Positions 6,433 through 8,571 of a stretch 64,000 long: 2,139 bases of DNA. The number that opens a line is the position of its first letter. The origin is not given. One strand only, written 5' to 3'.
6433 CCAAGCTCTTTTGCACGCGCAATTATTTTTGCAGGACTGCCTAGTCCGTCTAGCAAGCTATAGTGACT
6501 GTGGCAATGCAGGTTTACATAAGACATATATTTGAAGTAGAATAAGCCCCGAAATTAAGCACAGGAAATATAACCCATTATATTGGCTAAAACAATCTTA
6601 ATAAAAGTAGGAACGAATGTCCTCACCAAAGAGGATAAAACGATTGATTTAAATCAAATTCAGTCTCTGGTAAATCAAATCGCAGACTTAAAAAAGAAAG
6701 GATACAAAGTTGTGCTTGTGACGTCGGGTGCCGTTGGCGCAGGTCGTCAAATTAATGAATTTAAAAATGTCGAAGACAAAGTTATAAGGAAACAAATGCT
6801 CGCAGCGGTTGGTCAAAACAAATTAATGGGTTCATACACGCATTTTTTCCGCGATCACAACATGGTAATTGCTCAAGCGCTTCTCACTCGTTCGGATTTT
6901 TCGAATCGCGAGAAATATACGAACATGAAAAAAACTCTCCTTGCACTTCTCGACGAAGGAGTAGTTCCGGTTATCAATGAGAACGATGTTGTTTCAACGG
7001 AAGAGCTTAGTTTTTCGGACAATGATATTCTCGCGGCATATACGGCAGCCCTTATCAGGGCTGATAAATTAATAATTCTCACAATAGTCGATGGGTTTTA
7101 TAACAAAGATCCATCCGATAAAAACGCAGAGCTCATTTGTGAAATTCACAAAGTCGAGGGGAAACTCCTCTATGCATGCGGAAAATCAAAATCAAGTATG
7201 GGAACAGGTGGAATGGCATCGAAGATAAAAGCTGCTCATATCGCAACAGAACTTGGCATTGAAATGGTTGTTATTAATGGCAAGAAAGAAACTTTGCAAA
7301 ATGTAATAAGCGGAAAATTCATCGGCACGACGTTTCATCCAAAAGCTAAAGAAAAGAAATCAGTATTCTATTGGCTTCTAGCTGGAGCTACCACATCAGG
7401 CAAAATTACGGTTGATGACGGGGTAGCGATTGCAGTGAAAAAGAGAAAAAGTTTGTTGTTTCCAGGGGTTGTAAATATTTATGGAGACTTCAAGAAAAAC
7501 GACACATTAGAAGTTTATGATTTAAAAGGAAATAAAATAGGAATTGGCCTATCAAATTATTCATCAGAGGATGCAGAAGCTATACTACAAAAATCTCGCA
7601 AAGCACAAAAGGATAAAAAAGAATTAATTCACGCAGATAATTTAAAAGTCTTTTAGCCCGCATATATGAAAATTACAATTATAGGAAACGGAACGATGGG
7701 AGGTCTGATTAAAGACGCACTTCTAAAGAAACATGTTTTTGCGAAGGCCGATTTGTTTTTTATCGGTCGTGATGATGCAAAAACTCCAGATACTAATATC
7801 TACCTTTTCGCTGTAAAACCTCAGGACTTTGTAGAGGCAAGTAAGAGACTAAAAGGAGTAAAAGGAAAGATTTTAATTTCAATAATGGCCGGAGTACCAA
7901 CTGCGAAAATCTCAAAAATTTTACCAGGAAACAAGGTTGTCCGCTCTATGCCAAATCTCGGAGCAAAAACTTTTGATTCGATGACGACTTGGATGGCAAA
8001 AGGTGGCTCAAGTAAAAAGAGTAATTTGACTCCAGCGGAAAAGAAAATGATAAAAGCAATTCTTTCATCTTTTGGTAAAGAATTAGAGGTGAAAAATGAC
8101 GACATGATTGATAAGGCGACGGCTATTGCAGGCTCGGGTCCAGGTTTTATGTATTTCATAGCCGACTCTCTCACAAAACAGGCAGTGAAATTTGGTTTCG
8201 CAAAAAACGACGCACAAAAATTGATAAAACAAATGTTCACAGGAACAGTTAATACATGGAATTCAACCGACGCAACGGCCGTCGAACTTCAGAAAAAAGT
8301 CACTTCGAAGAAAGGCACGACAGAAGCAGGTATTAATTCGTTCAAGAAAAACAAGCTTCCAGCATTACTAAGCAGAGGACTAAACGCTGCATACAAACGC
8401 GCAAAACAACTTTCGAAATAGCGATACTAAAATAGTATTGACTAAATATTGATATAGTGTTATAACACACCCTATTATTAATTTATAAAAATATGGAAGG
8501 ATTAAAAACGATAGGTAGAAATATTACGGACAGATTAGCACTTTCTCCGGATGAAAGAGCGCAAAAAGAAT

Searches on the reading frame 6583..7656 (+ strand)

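Call 3: search_protein_families(library=pfam, proteins=[window:6583-7656:+], max_evalue=0.1)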
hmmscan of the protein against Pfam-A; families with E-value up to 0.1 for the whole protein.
window:6583-7656:+ (357 aa): 4 families
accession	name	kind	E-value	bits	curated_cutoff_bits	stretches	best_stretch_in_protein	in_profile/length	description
PF00696.33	AA_kinase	-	2.1e-45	155.7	24.9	1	3-232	1-234/234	Amino acid kinase family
PF01472.26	PUA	-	1.2e-17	64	24.8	1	273-336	1-64/74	PUA domain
PF17785.7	PUA_3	-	0.042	14.1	22.6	0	275-328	1-55/64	PUA-like domain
PF03721.20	UDPG_MGDP_dh_N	-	0.042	13.8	27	1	3-55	78-129/187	UDP-glucose/GDP-mannose dehydrogenase family, NAD binding domain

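Call 8: search_protein_families(library=ncbifam, proteins=[window:6583-7656:+], max_evalue=0.1)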
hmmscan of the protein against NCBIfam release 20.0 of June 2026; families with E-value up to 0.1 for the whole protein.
window:6583-7656:+ (357 aa): 28 families (the best 25 are shown)
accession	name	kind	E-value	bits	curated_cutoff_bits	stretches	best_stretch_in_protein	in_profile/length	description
TIGR01027.1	proB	equivalog_domain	9.3e-107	357.3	186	1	3-353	1-360/363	glutamate 5-kinase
TIGR01092.1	P5CS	equivalog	2.1e-54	184.9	796.75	1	2-258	7-280/715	delta l-pyrroline-5-carboxylate synthetase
NF040647.1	IPPK_Arch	equivalog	2.7e-15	56.3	120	1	5-250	1-258/259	isopentenyl phosphate kinase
TIGR02076.1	pyrH_arch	equivalog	3.8e-14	52.8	158.05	2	148-250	119-220/222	UMP kinase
TIGR00761.1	argB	equivalog_domain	1.2e-10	41.3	151.3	1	91-231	100-231/231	acetylglutamate kinase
NF010659.0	PRK14058.1-1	equivalog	3e-10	39.7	223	1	101-234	126-249/267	[LysW]-aminoadipate kinase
TIGR00746.1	arcC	equivalog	8.2e-10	38.2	358.25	1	125-250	189-306/309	carbamate kinase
TIGR02075.1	pyrH_bact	equivalog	1.1e-08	35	243.9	1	3-188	2-180/233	UMP kinase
NF040622.1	MfnE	equivalog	3e-06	27.1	300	1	102-185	73-159/211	[5-(aminomethyl)furan-3-yl]methyl phosphate kinase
TIGR03684.1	arCOG00985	hypoth_equivalog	1e-05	25.4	120.6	1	266-332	66-133/154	arCOG04150 universal archaeal PUA-domain protein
NF009008.0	PRK12354.1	subfamily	1.3e-05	24.6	361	1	126-257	184-304/308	carbamate kinase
TIGR00657.1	asp_kinases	subfamily_domain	2.7e-05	23.5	208.7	1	97-190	139-238/442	aspartate kinase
NF010367.0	PRK13795.1-2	equivalog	7.2e-05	21.4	456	1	268-330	123-184/584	hypothetical protein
TIGR00656.1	asp_kin_monofn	equivalog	0.00028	20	402.25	1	25-178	18-191/407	aspartate kinase, monofunctional class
NF006926.0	PRK09411.1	equivalog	0.00032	20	416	1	126-181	185-236/297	carbamate kinase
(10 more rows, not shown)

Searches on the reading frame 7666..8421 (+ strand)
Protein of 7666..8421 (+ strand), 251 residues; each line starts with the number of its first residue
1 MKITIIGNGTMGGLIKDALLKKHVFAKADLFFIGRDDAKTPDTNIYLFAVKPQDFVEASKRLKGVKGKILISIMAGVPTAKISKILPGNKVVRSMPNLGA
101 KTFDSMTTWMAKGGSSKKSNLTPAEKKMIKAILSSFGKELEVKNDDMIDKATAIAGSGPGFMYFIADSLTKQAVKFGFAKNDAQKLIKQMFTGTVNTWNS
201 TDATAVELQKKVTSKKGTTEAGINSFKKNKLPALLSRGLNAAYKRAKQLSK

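Call 3: search_protein_families(library=pfam, proteins=[window:7666-8421:+], max_evalue=0.1)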
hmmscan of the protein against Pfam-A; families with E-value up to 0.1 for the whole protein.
window:7666-8421:+ (251 aa): 3 families
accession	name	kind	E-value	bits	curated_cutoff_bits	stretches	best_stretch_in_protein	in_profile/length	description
PF14748.11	P5CR_dimer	-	8.8e-28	97.1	25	1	146-249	2-105/105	Pyrroline-5-carboxylate reductase dimerisation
PF03807.23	F420_oxidored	-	6e-05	24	21.6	1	42-76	59-94/94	NADP oxidoreductase coenzyme F420-dependent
PF01110.22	CNTF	-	0.059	13.2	22.7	0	56-133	35-110/194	Ciliary neurotrophic factor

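Call 8: search_protein_families(library=ncbifam, proteins=[window:7666-8421:+], max_evalue=0.1)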
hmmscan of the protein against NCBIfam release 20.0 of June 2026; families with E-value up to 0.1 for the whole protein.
window:7666-8421:+ (251 aa): 8 families
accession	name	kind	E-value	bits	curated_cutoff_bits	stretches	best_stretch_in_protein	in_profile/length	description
TIGR00112.1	proC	equivalog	2.9e-53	181.2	196.75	1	43-249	60-263/263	pyrroline-5-carboxylate reductase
NF008839.0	PRK11880.2-4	equivalog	6.4e-39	133.8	288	1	38-248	54-251/252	pyrroline-5-carboxylate reductase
NF005813.0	PRK07679.1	exception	3.6e-29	102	404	1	41-250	64-269/279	pyrroline-5-carboxylate reductase ProI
NF005814.0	PRK07680.1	equivalog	2e-18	66.5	278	2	45-228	65-243/275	late competence protein ComER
NF005384.0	PRK06928.1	exception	1.8e-17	63.8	301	1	51-242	73-259/277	pyrroline-5-carboxylate reductase ProG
NF005063.0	PRK06476.1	equivalog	1.3e-11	44.5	254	1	44-248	63-255/258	pyrroline-5-carboxylate reductase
TIGR00737.1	nifR3_yhdG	equivalog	0.036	13.2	293.3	1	42-94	64-115/319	tRNA dihydrouridine synthase DusB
NF006083.0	PRK08229.1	equivalog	0.08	11.9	371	0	24-95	55-129/341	2-dehydropantoate 2-reductase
